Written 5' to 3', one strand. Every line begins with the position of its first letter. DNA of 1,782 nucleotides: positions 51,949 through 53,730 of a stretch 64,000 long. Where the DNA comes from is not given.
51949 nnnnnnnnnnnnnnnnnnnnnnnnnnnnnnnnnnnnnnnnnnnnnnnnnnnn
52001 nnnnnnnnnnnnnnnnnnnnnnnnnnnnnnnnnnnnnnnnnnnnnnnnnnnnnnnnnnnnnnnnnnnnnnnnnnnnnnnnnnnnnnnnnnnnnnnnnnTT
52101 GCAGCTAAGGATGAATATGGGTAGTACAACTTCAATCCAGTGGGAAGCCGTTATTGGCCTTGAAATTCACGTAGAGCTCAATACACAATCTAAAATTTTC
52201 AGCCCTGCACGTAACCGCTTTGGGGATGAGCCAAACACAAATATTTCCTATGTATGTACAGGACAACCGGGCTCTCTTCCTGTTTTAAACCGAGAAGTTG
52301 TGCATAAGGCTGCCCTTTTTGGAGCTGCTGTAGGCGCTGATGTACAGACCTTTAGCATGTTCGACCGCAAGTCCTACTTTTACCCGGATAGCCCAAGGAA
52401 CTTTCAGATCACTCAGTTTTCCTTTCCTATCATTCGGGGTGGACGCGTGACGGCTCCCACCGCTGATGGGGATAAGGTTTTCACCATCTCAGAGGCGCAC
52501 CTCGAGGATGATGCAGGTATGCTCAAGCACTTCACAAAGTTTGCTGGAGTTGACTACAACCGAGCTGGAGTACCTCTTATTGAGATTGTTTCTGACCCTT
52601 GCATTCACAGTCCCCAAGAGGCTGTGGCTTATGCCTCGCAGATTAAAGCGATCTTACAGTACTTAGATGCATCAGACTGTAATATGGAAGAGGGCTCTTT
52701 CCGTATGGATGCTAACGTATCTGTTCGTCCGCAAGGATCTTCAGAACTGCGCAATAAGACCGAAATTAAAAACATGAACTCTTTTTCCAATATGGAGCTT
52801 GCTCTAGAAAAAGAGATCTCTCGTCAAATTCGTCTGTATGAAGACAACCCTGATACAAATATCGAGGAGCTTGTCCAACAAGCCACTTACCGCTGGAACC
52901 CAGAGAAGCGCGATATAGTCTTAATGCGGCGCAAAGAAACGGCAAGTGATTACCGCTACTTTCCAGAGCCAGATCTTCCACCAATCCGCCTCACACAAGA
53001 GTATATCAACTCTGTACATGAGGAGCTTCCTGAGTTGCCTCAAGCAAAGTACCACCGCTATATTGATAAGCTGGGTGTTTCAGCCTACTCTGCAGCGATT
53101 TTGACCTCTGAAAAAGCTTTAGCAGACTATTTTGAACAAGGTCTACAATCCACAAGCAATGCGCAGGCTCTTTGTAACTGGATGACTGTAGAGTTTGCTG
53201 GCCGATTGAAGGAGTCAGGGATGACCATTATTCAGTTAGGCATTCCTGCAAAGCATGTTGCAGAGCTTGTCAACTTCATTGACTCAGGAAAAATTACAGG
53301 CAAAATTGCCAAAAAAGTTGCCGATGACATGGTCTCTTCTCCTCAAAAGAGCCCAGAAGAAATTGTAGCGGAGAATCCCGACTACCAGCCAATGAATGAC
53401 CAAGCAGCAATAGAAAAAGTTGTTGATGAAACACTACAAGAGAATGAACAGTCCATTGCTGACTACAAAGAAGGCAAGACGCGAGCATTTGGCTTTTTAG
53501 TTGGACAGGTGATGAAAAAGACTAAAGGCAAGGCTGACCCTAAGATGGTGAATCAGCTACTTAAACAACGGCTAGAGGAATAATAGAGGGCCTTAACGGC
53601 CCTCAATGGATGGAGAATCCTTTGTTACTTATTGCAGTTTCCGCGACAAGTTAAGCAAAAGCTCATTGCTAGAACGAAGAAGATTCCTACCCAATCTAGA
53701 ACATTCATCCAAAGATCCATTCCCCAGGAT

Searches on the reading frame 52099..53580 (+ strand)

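Call 21: search_protein_families(library=pfam, proteins=[window:52099-53580:+], max_evalue=0.00001)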
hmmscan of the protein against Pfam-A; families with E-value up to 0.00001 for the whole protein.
window:52099-53580:+ (494 aa): 2 families
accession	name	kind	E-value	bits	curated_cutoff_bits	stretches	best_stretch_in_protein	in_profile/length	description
PF02934.20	GatB_N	-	2.1e-106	355.6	23.4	1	18-303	2-276/277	GatB/GatE catalytic domain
PF02637.23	GatB_Yqey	-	6.5e-51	172.5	27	1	343-492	1-148/148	GatB domain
